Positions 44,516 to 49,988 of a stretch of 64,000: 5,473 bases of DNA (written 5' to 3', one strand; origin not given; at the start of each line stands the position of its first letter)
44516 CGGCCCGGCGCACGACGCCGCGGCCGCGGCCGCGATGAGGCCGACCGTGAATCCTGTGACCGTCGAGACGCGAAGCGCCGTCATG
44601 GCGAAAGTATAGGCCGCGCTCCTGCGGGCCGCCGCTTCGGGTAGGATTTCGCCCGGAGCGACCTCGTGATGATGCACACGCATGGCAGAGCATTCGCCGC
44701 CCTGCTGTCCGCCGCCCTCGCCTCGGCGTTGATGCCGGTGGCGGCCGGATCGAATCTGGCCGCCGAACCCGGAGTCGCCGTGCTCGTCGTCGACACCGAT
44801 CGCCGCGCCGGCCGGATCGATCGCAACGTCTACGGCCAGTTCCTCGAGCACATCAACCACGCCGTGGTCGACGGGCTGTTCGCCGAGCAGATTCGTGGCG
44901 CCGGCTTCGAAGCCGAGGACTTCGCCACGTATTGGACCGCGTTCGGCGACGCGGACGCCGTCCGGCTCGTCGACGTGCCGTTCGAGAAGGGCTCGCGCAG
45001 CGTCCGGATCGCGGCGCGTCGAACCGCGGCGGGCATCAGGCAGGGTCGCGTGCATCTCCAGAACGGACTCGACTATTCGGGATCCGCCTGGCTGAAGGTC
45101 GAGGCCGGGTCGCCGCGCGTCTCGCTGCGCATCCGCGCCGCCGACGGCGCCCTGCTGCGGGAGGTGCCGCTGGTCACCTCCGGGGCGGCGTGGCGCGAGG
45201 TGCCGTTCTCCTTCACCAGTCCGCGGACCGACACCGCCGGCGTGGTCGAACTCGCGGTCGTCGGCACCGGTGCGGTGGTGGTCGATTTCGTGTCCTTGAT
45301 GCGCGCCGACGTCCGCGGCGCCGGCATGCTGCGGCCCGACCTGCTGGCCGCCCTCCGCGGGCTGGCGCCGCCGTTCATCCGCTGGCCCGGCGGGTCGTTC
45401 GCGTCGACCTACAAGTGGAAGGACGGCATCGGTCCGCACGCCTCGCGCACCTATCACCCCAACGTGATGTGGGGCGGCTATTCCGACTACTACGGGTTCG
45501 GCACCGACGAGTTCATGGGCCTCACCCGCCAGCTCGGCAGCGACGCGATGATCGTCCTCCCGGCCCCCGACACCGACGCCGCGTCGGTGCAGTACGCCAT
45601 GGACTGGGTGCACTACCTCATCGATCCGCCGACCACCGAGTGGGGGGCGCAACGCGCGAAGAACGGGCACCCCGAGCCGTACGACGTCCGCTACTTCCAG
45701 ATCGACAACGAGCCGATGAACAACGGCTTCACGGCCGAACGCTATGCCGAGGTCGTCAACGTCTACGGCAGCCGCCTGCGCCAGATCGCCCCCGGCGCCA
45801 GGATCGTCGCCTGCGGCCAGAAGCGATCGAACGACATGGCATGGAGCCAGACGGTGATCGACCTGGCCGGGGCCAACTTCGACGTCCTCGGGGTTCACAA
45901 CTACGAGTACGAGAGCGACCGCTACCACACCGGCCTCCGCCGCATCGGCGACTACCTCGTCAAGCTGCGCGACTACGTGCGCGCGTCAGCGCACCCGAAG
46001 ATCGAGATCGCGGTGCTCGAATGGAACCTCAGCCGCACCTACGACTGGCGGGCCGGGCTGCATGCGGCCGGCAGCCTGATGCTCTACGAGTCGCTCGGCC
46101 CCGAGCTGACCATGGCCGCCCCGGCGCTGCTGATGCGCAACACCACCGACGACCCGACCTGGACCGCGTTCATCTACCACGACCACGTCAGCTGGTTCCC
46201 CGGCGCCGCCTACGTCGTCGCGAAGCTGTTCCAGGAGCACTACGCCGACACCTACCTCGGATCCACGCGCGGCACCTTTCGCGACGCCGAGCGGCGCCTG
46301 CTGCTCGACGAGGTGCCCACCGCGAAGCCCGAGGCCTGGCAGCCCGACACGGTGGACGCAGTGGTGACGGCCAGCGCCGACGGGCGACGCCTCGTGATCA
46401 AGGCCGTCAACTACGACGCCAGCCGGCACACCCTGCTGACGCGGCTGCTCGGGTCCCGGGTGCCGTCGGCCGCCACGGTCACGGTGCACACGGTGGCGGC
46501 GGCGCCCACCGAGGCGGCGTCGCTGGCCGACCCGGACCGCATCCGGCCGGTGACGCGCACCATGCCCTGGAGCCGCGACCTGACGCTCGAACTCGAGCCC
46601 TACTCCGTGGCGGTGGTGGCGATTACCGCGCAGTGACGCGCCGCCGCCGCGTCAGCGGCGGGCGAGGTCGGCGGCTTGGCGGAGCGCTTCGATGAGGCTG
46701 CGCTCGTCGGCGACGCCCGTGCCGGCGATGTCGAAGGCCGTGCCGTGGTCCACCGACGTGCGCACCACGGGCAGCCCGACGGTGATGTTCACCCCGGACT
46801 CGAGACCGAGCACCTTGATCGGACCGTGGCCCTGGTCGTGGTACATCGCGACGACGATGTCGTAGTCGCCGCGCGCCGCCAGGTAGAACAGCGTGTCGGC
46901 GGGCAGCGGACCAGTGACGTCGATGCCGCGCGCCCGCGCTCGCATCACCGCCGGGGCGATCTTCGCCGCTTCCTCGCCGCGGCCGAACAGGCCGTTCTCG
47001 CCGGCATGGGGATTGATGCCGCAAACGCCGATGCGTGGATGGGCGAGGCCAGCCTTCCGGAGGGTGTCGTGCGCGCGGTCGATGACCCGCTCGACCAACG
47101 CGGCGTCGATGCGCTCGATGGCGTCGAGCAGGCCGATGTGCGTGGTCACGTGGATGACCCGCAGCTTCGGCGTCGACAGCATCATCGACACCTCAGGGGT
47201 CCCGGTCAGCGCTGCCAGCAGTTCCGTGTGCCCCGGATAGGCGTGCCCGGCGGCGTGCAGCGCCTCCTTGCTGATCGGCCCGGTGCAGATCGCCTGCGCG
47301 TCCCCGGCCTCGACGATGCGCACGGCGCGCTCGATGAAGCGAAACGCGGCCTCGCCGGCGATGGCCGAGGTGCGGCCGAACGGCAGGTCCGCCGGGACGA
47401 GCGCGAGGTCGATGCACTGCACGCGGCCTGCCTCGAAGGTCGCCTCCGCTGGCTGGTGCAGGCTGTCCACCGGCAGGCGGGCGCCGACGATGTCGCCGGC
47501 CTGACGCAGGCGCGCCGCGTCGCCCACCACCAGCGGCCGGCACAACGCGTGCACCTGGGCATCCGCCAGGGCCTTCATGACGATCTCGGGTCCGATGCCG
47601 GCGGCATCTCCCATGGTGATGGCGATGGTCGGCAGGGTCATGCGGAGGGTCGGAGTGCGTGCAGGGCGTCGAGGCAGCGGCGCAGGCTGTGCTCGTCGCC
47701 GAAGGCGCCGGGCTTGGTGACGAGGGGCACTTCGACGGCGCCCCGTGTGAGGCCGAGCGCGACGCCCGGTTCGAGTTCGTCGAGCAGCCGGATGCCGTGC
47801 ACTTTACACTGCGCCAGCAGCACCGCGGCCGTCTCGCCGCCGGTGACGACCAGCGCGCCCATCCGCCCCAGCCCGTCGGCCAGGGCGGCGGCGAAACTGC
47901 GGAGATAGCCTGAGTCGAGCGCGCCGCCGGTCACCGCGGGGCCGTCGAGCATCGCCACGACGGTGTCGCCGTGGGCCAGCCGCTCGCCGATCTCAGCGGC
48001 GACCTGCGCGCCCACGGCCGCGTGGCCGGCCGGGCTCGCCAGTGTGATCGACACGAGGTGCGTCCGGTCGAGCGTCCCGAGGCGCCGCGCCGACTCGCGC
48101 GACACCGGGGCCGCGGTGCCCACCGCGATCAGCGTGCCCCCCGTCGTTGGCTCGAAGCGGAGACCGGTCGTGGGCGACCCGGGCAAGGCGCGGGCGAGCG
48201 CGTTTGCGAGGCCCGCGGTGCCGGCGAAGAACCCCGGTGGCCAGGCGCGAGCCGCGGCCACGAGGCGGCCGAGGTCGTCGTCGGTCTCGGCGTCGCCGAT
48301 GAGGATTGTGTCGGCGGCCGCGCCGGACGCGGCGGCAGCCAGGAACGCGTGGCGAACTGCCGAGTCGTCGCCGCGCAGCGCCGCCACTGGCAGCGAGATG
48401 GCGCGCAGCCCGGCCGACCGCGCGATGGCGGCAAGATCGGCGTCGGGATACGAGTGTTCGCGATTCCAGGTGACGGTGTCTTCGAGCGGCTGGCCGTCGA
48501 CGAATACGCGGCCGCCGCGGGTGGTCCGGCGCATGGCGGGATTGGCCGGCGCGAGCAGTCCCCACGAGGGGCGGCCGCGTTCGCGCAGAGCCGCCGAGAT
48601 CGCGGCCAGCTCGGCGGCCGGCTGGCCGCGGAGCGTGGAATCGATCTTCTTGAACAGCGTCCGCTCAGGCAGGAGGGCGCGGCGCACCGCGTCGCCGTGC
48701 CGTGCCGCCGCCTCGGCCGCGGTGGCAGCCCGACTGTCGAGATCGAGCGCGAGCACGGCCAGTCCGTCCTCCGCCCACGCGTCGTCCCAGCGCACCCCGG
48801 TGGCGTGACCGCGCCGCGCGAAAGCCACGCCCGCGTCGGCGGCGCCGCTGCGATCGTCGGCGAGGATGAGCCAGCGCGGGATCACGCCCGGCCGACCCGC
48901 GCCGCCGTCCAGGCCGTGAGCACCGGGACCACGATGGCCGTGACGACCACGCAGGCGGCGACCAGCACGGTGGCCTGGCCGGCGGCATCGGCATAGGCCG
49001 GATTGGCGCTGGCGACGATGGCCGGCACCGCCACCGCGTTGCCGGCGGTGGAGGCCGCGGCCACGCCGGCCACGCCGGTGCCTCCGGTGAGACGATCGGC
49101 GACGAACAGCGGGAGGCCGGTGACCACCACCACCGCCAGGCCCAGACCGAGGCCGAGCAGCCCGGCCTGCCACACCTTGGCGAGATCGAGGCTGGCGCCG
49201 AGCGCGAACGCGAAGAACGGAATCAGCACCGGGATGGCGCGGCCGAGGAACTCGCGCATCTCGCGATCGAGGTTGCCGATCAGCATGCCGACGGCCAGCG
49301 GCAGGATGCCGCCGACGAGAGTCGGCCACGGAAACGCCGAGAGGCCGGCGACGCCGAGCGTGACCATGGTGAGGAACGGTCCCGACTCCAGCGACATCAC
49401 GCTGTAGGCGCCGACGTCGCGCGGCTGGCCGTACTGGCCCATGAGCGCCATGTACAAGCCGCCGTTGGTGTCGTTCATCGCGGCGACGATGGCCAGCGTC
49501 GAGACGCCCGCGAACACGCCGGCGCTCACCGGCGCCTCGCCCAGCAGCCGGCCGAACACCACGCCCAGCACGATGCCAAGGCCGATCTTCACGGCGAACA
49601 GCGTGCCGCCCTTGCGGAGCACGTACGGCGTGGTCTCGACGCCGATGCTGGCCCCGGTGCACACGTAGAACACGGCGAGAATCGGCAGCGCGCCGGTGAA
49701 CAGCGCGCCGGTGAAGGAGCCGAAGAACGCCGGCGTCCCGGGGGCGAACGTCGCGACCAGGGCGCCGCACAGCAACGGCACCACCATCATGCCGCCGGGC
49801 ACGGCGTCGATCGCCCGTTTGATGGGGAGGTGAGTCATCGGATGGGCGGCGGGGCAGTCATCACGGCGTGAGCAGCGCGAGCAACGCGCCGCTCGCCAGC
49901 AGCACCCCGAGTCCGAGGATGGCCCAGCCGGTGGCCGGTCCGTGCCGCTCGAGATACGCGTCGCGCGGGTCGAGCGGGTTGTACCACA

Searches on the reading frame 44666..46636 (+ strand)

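Call 39: search_protein_families(library=pfam, proteins=[window:44666-46636:+], max_evalue=0.0001)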
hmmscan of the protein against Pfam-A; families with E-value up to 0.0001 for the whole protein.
window:44666-46636:+ (656 aa): 3 families
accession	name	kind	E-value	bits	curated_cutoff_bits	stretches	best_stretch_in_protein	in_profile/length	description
PF22848.2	ASD1_dom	-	2.2e-10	41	22.2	0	312-363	111-163/239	Alpha-L-arabinofuranosidase 1 domain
PF02018.23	CBM_4_9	-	5.9e-07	30.4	25.9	1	76-196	4-129/136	Carbohydrate binding domain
PF06964.18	Alpha-L-AF_C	-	1.7e-05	25.6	27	1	454-647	14-165/165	Alpha-L-arabinofuranosidase C-terminal domain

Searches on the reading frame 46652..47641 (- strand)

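Call 39: search_protein_families(library=pfam, proteins=[window:46652-47641:-], max_evalue=0.0001)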
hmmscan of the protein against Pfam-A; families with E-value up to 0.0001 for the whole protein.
window:46652-47641:- (329 aa): 1 family
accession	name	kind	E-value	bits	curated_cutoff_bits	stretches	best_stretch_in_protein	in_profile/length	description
PF04166.17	PdxA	-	7e-107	357.5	27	1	33-323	2-286/286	Pyridoxal phosphate biosynthetic protein PdxA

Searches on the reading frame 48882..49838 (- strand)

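Call 39: search_protein_families(library=pfam, proteins=[window:48882-49838:-], max_evalue=0.0001)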
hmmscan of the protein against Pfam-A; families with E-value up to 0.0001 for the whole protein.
window:48882-49838:- (318 aa): 1 family
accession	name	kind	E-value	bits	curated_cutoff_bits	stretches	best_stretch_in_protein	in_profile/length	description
PF03812.18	KdgT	-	5.8e-113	377.8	25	1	6-313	1-304/305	2-keto-3-deoxygluconate permease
